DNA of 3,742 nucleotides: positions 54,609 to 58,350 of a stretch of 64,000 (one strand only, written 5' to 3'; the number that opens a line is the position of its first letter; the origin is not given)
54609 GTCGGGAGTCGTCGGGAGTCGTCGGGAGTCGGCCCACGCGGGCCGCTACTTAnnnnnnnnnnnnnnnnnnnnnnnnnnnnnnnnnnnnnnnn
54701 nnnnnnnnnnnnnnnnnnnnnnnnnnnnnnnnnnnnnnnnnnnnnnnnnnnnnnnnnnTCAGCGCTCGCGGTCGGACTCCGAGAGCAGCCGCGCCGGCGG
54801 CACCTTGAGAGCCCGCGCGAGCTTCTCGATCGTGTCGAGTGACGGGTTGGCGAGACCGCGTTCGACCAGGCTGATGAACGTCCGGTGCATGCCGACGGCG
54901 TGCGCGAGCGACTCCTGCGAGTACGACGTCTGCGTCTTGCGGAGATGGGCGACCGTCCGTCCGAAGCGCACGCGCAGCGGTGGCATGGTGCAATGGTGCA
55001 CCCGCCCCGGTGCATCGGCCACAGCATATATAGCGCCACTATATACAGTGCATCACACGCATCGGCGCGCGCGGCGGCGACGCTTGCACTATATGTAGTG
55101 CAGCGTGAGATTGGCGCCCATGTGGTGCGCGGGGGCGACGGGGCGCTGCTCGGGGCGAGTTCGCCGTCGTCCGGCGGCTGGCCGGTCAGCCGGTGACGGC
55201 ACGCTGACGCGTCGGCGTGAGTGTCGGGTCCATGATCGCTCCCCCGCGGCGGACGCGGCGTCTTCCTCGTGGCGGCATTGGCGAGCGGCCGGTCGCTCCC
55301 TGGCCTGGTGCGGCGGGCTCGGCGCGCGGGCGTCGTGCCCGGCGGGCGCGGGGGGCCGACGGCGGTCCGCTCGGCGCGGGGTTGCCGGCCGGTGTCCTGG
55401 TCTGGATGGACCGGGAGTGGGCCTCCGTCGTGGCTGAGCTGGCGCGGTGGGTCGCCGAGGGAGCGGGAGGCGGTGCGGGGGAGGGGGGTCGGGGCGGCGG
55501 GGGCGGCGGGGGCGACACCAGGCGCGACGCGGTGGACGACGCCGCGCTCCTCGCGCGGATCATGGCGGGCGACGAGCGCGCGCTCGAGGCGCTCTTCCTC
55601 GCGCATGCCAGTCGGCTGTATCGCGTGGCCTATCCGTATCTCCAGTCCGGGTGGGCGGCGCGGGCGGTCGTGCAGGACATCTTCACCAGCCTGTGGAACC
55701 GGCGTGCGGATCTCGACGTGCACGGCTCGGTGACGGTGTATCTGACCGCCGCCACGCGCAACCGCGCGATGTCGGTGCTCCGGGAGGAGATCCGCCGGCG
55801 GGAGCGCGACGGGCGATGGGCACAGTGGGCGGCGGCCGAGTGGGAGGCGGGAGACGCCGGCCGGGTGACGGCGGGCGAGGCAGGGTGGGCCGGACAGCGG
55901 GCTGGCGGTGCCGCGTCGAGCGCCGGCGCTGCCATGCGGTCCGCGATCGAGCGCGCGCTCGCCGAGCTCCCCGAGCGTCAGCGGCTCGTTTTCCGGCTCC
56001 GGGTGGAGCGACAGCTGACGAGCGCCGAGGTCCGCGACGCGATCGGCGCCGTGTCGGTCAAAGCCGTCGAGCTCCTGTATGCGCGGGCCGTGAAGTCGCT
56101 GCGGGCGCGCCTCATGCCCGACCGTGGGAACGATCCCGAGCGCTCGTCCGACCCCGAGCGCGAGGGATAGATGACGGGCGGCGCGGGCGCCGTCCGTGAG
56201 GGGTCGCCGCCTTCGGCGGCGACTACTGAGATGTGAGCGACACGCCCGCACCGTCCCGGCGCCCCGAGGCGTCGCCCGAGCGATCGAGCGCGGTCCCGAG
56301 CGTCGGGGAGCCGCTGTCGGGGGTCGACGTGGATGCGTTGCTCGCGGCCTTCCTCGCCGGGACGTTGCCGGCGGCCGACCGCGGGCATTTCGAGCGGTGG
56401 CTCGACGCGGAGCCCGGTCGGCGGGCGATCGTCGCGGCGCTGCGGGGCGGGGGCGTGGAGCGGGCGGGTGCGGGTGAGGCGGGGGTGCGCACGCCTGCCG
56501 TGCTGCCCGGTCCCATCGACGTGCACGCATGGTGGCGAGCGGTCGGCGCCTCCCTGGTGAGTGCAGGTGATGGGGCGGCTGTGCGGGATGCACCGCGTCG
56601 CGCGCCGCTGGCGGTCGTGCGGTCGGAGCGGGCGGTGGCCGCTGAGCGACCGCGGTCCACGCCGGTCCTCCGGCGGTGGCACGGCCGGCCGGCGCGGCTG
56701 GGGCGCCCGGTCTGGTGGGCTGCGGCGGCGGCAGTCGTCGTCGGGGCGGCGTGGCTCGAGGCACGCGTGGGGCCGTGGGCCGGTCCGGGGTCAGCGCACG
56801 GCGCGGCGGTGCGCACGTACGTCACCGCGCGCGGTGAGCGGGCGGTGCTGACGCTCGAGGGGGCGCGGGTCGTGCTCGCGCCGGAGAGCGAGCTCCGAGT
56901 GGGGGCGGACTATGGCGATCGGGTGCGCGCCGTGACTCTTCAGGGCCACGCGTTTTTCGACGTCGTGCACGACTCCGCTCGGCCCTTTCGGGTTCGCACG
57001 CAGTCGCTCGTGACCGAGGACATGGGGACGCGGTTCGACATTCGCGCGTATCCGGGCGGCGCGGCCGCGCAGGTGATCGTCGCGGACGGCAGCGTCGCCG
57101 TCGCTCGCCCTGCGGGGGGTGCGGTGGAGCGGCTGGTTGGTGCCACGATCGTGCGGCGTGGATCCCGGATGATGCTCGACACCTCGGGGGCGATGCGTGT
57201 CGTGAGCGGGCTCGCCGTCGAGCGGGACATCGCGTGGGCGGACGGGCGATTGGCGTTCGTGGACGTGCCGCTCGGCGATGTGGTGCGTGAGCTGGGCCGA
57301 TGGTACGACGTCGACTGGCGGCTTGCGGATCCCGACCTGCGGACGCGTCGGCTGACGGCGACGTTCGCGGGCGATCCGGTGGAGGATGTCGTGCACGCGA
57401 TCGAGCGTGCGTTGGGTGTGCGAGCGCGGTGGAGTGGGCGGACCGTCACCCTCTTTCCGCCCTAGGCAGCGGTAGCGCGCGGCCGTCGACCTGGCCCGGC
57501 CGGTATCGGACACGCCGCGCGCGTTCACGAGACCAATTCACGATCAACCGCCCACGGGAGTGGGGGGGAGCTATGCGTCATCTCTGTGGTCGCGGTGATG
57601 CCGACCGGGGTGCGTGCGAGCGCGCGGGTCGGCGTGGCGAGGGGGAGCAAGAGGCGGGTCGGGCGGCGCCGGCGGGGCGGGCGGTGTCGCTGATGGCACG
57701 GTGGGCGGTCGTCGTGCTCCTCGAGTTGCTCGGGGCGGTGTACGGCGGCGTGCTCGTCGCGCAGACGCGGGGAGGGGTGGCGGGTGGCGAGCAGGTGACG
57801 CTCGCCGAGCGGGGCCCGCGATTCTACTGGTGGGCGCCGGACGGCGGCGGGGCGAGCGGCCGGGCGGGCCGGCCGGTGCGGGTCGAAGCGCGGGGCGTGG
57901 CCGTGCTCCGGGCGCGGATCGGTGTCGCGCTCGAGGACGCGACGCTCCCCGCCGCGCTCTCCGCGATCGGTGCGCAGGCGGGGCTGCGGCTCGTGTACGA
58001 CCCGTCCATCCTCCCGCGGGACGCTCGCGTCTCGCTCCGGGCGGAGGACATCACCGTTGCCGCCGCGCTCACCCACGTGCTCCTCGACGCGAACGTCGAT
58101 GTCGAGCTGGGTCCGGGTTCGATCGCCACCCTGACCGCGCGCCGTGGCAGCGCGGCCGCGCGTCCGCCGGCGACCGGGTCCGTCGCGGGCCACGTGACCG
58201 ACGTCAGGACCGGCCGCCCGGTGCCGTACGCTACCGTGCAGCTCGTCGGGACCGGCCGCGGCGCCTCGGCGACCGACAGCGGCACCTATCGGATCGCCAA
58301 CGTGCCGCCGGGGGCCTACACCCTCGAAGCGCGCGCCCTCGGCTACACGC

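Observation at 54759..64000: Lasso-peptide locus with the isopeptidase / FecIR / TonB-receptor architecture, cut by the window edge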

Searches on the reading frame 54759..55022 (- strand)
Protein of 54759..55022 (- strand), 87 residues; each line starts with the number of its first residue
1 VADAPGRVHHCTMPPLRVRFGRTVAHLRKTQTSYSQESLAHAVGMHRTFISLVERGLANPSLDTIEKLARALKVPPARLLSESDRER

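Call 5: search_protein_families(library=pfam, proteins=[window:54759-55022:-], max_evalue=0.01)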
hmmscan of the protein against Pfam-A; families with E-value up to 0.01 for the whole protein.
window:54759-55022:- (87 aa): 3 families
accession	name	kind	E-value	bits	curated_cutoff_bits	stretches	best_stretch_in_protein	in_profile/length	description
PF01381.28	HTH_3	-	4.2e-13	49.5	23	1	27-78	4-54/55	Helix-turn-helix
PF13560.12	HTH_31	-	4.2e-11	43.4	27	1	19-78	1-60/64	Helix-turn-helix domain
PF13443.12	HTH_26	-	5e-06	27.1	22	1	33-80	10-58/63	Cro/C1-type HTH DNA-binding domain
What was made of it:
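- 54759..55022 (-): XRE/Cro-C1-type HTH regulator, divergent from the ECF sigma gene. The metagenome gene call is the shorter 54759-54986 (75 aa). Pfam HTH_3 E 4.2e-13 (call 5).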

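Call 6: search_protein_families(library=ncbifam, proteins=[window:54759-55022:-], max_evalue=1)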
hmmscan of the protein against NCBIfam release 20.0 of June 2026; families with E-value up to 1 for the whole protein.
window:54759-55022:- (87 aa): 16 families
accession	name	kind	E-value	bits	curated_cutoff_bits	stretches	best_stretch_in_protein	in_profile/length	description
NF041951.1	phage_RstR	subfamily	1.1e-09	38.5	80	1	20-85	3-67/108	RstR family transcriptional repressor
NF010465.0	PRK13890.1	equivalog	1.3e-07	31.7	96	1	33-86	18-71/121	conjugal transfer protein TrbA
TIGR03070.1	couple_hipB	subfamily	1.8e-06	27.8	71.65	1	20-72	3-54/58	type II toxin-antitoxin system Y4mF family antitoxin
NF006015.0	PRK08154.1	subfamily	5e-06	25.9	204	1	15-84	26-94/314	anaerobic benzoate catabolism transcriptional regulator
NF046032.1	TransRegSlrRBacil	equivalog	5.2e-05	23.4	250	1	21-75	3-57/149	HTH-type transcriptional regulator SlrR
TIGR00270.2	TIGR00270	equivalog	5.2e-05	23.1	110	1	29-74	84-129/159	multiprotein bridging factor aMBF1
NF007257.0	PRK09706.1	subfamily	7.6e-05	22.5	101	1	22-80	8-65/135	transcriptional repressor DicA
NF047948.1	male_kill_WMK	equivalog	0.00011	21.8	300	1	21-85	164-227/300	WO male-killing family protein Wmk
NF007408.0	PRK09943.1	equivalog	0.00013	21.6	211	1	19-85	7-72/185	HTH-type transcriptional regulator PuuR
NF007271.0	PRK09726.1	equivalog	0.0026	17.7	79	1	27-74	19-66/88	type II toxin-antitoxin system antitoxin HipB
NF041493.1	MobT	equivalog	0.019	13.7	600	1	28-73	4-49/383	MobT family relaxase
NF003162.0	PRK04140.1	equivalog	0.021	13.9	263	1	23-75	130-181/317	transcriptional regulator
NF041677.1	trans_regClgR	equivalog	0.032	14.3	170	1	24-84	13-72/113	transcriptional regulator ClgR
TIGR02607.1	antidote_HigA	equivalog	0.099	12.5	47.7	1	35-77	22-64/81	HigA family addiction module antitoxin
TIGR02684.1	dnstrm_HI1420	hypoth_equivalog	0.12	12.6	53.7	1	38-74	48-84/89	addiction module antidote protein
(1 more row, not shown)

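Call 10: find_encoding_contigs(protein=window:54759-55022:-, flank=10000, max_places=6)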
Protein window:54759-55022:- (87 aa): no gene with exactly this product is on record in the collection.

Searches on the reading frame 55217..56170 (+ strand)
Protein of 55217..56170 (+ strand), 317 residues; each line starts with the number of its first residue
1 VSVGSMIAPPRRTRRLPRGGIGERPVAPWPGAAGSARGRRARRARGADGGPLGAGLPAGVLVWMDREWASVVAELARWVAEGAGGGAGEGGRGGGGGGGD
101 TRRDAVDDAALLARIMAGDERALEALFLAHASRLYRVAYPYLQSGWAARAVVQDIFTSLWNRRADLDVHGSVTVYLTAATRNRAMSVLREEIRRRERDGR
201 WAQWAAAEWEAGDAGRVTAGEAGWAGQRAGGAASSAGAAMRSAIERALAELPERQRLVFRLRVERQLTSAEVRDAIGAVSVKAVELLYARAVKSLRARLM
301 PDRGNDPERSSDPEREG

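Call 5: search_protein_families(library=pfam, proteins=[window:55217-56170:+], max_evalue=0.01)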
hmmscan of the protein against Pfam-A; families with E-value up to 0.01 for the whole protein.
window:55217-56170:+ (317 aa): 3 families
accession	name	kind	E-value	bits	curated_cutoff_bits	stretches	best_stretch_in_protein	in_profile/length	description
PF04542.20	Sigma70_r2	-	1.2e-07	31.9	24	1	126-191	1-68/71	Sigma-70 region 2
PF08281.18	Sigma70_r4_2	-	2.4e-05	24.3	25.7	1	243-295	3-54/54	Sigma-70, region 4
PF04545.22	Sigma70_r4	-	0.0002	21.2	24.1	1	247-296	1-49/50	Sigma-70, region 4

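Call 6: search_protein_families(library=ncbifam, proteins=[window:55217-56170:+], max_evalue=1)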
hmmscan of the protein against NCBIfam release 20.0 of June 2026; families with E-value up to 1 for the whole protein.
window:55217-56170:+ (317 aa): 59 families (the best 25 are shown)
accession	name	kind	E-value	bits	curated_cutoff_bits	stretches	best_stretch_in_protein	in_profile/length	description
TIGR02985.1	Sig70_bacteroi1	subfamily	2.2e-24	86.5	126.4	1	122-299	2-162/162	RNA polymerase sigma-70 factor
NF009166.1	PRK12513.1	equivalog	1.2e-17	64.3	206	1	103-299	4-186/193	RNA polymerase sigma factor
NF004113.0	PRK05602.1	equivalog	3.3e-17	62.8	208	2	231-305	134-207/211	RNA polymerase sigma factor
NF009172.0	PRK12519.1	subfamily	5.6e-17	61.9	222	1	104-277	12-168/194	RNA polymerase sigma factor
NF008888.0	PRK11922.1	equivalog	2e-16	60.3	204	1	102-299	11-196/231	RNA polymerase sigma factor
NF058625.1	sigma_PG0214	equivalog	2.4e-16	59.9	130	2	125-198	8-81/170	GFO_1088 family ECF-type sigma factor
TIGR02937.1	sigma70-ECF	superfamily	6.2e-15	55.2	42.9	1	122-299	2-165/165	sigma-70 family RNA polymerase sigma factor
TIGR02983.1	SigE-fam_strep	subfamily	1.2e-11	44.8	141.55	2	234-299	94-158/162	SigE family RNA polymerase sigma factor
NF009168.0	PRK12515.1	subfamily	9.6e-11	41.5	236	1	104-191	5-92/189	RNA polymerase sigma factor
NF009176.0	PRK12524.1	equivalog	3.4e-10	40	264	1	104-303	9-188/196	RNA polymerase sigma factor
NF006550.0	PRK09047.1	equivalog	7.5e-09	35.3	173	1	121-299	12-187/194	RNA polymerase sigma factor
NF009190.0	PRK12538.1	equivalog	9.5e-09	35.3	303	2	107-185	49-128/233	RNA polymerase sigma factor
TIGR02984.1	Sig-70_plancto1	subfamily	7.1e-08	32.2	183.75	1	116-298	2-187/189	RNA polymerase sigma-70 factor, Planctomycetaceae-specific subfamily 1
NF008894.0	PRK11924.3-1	equivalog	1.3e-07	31.8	258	1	105-190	6-91/188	RNA polymerase sigma factor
NF009186.0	PRK12534.1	equivalog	1.8e-07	31.2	267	1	108-197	12-102/187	RNA polymerase sigma factor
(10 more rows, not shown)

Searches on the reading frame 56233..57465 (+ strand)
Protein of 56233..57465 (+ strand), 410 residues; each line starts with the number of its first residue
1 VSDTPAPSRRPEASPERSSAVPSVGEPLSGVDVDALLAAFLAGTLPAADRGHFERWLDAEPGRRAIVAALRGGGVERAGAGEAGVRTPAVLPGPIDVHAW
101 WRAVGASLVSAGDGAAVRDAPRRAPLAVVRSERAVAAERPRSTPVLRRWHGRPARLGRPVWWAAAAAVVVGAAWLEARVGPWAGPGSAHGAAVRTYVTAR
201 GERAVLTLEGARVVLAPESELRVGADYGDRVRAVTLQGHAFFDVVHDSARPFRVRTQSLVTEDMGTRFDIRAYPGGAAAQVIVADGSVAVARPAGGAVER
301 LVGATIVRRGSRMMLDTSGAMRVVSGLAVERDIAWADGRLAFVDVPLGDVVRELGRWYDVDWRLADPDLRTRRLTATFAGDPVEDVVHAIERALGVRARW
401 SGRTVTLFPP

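Call 5: search_protein_families(library=pfam, proteins=[window:56233-57465:+], max_evalue=0.01)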
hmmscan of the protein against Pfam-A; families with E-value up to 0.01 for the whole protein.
window:56233-57465:+ (410 aa): 2 families
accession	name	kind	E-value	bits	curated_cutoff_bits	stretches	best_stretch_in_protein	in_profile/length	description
PF04773.18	FecR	-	9.1e-14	52.1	24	1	195-288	2-96/97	FecR protein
PF16344.10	FecR_C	-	1.6e-12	47.7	24.4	1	340-406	2-69/70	FecR, C-terminal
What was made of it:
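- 56233..57465 (+): FecR-like anti-sigma factor / transmembrane signal transducer, 410 aa. Pfam FecR E 9.1e-14 and FecR_C E 1.6e-12 (call 5).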

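Call 6: search_protein_families(library=ncbifam, proteins=[window:56233-57465:+], max_evalue=1)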
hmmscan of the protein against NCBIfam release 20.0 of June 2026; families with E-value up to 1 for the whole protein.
window:56233-57465:+ (410 aa): 2 families
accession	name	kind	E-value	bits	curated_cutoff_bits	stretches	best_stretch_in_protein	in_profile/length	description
NF007296.1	PRK09774.1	equivalog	3.4e-13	49.4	385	1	187-401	97-303/313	ferric citrate uptake sigma factor regulator FecR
NF052375.1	antisigma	equivalog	0.0077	16.3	100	1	36-71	1-36/217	anti-sigma factor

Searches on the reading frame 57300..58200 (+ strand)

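Call 7: search_protein_families(library=pfam, proteins=[window:57300-58200:+], max_evalue=10)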
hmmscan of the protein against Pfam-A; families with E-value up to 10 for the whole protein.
window:57300-58200:+ (300 aa): 1 family
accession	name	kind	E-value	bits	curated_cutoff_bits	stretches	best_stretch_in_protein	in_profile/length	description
PF07660.19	STN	-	0.0022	18.2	28.4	1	231-275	3-47/52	Secretin and TonB N terminus short domain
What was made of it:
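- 57693..60467 (+): TonB-dependent outer-membrane receptor. Order of parts: signal peptide, weak STN-like N-terminal extension, CarboxypepD_reg domain, Plug, beta-barrel. The ORF is open from 57300. STN is sub-threshold at 18.2 bits (call 7).
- On FecI/FecR/FecA-type cell-surface signalling: STN at 18.2 bits against a cut-off of 28.4 (E 0.0022), at the expected place before the CarboxypepD_reg domain (call 7).
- Checked: The 'STN-type' label for the receptor rests on a sub-threshold STN match only (18.2 bits against a cut-off of 28.4, call 7).
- The STN signalling domain of the receptor is sub-threshold (call 7).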
